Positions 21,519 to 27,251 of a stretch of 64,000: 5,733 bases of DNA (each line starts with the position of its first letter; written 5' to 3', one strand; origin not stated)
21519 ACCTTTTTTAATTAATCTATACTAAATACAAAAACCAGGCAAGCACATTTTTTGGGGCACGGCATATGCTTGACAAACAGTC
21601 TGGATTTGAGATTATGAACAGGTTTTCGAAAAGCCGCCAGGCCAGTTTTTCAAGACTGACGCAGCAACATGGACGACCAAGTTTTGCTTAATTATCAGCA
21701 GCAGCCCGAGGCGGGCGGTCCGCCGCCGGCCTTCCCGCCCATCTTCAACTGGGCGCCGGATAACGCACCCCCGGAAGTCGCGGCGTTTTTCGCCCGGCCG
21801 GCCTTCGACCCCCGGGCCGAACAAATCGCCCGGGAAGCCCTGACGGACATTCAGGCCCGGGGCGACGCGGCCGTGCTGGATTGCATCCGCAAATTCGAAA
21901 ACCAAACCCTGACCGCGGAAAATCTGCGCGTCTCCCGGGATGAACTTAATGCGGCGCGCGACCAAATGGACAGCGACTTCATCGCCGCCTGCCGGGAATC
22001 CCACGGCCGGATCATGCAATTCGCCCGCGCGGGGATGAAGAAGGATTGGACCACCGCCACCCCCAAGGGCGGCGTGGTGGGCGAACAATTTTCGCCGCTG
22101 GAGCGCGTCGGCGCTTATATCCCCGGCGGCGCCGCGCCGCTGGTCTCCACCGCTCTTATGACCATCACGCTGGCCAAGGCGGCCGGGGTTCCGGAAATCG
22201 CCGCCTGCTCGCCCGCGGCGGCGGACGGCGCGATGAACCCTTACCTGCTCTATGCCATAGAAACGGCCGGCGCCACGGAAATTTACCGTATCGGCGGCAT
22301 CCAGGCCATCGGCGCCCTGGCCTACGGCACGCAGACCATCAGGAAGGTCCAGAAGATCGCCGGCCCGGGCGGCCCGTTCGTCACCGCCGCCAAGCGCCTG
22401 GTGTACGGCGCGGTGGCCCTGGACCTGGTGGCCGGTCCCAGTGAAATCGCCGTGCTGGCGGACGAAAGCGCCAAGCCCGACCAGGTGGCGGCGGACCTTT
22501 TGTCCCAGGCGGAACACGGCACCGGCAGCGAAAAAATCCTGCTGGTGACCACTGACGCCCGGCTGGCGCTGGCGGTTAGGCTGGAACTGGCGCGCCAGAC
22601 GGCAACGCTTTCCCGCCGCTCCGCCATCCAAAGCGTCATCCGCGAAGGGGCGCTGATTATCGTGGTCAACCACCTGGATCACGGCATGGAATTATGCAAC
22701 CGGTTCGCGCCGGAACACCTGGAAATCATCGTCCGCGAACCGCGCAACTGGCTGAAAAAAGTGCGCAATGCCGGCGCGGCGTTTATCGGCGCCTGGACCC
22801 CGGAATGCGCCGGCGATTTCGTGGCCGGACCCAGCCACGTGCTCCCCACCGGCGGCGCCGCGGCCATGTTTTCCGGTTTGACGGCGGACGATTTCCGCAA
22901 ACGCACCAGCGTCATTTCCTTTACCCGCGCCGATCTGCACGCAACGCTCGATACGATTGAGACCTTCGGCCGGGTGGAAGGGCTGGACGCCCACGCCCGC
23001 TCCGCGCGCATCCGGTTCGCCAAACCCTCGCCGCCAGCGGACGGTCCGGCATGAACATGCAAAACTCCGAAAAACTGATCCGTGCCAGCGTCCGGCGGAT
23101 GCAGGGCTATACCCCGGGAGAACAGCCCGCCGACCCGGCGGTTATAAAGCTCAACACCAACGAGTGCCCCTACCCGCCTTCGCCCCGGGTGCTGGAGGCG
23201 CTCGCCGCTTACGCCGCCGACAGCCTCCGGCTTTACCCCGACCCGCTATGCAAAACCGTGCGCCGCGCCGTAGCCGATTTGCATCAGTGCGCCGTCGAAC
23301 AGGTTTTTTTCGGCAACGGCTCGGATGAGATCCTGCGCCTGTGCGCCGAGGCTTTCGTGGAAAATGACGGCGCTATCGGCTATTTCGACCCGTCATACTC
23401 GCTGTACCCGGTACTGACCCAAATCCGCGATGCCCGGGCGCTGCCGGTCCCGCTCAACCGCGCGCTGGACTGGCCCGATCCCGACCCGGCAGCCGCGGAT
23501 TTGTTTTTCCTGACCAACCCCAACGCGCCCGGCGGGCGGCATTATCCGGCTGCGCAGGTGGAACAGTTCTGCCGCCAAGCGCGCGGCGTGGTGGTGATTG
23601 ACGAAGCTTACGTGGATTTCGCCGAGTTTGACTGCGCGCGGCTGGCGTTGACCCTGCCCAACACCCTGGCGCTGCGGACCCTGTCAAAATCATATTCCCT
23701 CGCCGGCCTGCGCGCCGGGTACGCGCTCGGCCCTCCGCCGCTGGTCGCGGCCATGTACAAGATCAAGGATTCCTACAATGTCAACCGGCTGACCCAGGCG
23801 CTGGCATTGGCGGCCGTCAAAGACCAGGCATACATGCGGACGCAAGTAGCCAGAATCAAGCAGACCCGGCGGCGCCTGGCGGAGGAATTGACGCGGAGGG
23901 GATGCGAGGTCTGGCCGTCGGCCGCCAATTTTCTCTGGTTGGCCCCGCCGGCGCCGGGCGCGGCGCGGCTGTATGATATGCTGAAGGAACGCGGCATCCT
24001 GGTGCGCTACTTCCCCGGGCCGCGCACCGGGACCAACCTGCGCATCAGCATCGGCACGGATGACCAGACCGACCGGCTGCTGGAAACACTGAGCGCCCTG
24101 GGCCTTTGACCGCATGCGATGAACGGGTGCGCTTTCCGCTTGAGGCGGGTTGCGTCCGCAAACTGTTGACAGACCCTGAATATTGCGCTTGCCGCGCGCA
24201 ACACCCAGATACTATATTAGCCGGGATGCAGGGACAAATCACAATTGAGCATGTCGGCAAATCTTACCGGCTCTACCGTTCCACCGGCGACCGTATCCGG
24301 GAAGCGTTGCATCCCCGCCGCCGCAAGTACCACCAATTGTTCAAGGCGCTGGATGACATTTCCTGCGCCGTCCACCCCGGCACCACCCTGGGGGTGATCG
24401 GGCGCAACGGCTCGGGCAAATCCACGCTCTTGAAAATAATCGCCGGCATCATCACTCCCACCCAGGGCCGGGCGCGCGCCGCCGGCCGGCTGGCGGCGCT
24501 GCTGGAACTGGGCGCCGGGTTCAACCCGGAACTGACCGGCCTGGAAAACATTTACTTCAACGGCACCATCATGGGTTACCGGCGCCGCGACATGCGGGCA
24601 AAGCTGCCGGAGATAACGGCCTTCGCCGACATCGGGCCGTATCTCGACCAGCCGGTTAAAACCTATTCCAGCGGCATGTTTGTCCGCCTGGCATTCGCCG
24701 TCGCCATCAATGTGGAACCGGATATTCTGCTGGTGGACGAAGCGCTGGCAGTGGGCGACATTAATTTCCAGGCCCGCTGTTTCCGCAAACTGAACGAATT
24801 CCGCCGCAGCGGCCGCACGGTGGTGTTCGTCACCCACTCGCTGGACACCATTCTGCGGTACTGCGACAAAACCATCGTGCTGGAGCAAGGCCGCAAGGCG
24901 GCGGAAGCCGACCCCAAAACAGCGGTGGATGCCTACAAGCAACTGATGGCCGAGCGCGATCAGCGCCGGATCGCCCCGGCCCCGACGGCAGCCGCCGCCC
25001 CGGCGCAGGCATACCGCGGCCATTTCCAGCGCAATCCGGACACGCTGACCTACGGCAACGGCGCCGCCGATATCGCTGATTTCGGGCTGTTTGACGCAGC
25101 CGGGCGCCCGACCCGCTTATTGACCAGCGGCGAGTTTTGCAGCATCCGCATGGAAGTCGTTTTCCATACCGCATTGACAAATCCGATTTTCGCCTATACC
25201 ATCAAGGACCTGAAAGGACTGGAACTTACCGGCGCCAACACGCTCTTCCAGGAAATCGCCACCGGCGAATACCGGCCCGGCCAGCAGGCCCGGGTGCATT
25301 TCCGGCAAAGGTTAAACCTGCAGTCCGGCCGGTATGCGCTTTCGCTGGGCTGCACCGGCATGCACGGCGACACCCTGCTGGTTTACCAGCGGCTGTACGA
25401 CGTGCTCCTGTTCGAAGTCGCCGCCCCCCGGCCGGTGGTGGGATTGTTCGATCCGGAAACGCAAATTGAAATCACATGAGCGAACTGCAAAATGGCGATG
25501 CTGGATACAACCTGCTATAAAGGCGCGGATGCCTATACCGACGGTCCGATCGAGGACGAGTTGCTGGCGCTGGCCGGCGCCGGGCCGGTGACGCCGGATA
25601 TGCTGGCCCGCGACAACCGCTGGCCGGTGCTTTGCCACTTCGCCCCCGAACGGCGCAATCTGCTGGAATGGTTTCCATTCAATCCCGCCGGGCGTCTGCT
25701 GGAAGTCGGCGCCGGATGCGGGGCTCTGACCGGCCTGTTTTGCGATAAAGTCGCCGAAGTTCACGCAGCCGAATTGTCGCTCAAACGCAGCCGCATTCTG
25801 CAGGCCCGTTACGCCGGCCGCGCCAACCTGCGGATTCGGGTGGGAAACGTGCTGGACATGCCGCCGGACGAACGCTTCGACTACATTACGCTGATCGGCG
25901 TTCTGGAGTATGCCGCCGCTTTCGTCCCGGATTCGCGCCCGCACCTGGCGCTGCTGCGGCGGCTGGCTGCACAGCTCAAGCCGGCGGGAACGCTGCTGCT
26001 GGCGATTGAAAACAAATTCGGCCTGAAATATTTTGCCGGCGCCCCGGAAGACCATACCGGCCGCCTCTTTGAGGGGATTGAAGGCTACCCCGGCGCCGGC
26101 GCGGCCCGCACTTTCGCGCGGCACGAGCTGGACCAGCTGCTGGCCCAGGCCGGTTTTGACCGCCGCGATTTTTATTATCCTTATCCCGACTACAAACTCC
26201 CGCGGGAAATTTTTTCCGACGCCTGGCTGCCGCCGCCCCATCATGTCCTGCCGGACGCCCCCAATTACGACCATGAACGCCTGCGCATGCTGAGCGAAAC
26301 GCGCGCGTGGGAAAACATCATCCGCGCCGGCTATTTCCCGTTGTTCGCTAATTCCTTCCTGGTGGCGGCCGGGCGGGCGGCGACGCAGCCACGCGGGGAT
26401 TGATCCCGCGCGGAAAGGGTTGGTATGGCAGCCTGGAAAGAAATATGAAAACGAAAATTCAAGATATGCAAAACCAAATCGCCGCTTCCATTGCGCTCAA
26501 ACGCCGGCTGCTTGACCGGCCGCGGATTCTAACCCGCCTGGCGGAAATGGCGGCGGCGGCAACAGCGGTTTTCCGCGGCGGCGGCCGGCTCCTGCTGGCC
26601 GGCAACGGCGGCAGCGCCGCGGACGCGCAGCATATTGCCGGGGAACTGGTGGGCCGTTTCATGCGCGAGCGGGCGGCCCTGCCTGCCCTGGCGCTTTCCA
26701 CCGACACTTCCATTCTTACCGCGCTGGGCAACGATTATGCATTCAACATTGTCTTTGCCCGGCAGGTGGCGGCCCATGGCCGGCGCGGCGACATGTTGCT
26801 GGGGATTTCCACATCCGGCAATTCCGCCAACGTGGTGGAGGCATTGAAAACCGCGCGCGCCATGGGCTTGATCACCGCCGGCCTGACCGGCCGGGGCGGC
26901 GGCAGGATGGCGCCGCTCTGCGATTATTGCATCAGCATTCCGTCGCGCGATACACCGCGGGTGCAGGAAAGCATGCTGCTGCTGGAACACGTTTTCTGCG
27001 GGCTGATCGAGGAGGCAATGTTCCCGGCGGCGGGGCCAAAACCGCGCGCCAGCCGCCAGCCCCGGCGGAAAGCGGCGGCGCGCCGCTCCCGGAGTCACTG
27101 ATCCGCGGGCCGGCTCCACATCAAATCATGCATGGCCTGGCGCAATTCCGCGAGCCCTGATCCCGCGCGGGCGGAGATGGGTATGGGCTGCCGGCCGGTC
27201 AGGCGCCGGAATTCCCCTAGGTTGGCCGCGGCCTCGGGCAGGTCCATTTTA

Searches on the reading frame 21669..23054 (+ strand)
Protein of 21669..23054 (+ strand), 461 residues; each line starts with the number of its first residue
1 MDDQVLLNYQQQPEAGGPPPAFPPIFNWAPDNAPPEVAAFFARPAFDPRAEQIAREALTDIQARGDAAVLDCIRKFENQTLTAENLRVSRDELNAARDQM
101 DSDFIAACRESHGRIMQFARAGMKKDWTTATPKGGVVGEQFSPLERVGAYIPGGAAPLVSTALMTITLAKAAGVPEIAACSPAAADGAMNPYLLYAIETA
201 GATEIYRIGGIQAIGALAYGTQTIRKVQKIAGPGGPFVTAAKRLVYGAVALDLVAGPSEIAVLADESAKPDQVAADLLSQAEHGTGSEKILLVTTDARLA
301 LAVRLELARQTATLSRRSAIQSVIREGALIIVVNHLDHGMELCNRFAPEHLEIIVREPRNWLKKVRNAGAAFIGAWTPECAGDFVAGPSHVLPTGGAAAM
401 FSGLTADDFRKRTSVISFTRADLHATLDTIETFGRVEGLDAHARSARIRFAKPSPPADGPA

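Call 25: search_protein_families(library=pfam, proteins=[window:21669-23054:+], max_evalue=0.001)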
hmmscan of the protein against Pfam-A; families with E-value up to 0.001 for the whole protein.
window:21669-23054:+ (461 aa): 1 family
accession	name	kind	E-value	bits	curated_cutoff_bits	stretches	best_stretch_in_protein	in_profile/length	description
PF00815.25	Histidinol_dh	-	8e-143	476.8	27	1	50-450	11-411/411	Histidinol dehydrogenase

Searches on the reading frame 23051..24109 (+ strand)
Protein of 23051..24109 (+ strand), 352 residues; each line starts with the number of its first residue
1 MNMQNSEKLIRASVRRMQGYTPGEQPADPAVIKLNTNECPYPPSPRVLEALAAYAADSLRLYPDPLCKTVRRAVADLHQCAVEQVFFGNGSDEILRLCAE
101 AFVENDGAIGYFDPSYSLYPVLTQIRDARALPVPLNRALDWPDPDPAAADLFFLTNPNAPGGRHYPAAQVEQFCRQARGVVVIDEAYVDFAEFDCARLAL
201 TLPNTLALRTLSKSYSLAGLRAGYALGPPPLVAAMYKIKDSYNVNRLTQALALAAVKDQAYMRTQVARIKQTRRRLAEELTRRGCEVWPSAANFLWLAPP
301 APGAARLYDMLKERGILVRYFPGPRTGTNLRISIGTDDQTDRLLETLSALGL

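Call 25: search_protein_families(library=pfam, proteins=[window:23051-24109:+], max_evalue=0.001)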
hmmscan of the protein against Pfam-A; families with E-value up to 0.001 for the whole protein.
window:23051-24109:+ (352 aa): 1 family
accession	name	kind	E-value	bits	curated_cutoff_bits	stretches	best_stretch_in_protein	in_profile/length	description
PF00155.27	Aminotran_1_2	-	8.3e-53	180.3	19.7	1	31-347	3-361/361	Aminotransferase class I and II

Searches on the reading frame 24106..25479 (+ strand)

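Call 25: search_protein_families(library=pfam, proteins=[window:24106-25479:+], max_evalue=0.001)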
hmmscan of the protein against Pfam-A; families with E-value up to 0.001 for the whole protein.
window:24106-25479:+ (457 aa): 4 families
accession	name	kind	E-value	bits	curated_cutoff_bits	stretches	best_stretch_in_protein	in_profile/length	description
PF14524.12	Wzt_C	-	1.3e-34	119.7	30.4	1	314-449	3-142/143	Wzt C-terminal domain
PF00005.33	ABC_tran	-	1.7e-20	74.5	25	1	82-214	1-136/137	ABC transporter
PF13304.12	AAA_21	-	6.4e-05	23.6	27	1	96-115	3-22/304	AAA domain, putative AbiEii toxin, Type IV TA system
PF13555.12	AAA_29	-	0.0002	21.5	27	1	92-120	22-50/61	P-loop containing region of AAA domain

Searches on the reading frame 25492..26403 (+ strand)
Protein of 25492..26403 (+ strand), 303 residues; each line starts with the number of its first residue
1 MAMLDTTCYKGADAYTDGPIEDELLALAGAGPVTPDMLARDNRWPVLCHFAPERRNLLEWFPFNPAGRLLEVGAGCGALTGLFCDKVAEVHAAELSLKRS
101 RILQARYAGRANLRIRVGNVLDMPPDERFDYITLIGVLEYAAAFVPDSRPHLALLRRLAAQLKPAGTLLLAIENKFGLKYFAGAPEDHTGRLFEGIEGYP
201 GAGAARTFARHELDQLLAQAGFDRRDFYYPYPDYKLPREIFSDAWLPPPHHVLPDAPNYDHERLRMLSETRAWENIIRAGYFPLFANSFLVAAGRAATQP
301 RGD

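Call 25: search_protein_families(library=pfam, proteins=[window:25492-26403:+], max_evalue=0.001)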
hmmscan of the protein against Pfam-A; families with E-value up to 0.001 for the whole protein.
window:25492-26403:+ (303 aa): 5 families
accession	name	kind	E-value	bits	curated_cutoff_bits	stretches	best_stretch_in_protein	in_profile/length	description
PF13489.12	Methyltransf_23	-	4.2e-11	43.3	27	1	55-223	11-160/164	Methyltransferase domain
PF08241.18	Methyltransf_11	-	7.3e-08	33.4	21.2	1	70-169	1-94/95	Methyltransferase domain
PF13649.12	Methyltransf_25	-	1.3e-07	32.7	27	1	70-166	2-97/97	Methyltransferase domain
PF08242.18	Methyltransf_12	-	2.3e-07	31.9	30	1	70-168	1-98/98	Methyltransferase domain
PF13847.12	Methyltransf_31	-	0.0002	21.5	27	1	66-170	4-109/145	Methyltransferase domain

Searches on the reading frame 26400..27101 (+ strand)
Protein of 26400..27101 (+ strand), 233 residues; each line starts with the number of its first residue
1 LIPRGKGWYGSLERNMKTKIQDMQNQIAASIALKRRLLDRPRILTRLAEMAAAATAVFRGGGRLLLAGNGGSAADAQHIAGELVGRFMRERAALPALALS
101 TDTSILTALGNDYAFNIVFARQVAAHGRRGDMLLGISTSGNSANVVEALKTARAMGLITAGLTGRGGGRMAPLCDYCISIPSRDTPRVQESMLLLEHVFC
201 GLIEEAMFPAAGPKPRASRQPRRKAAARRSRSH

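Call 25: search_protein_families(library=pfam, proteins=[window:26400-27101:+], max_evalue=0.001)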
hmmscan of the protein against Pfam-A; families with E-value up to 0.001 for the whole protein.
window:26400-27101:+ (233 aa): 2 families
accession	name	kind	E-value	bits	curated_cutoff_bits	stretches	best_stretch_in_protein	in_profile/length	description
PF13580.11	SIS_2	-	4.3e-24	85.6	27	1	47-164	21-138/138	SIS domain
PF01380.27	SIS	-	1.8e-06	28.3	25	1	122-185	46-109/131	SIS domain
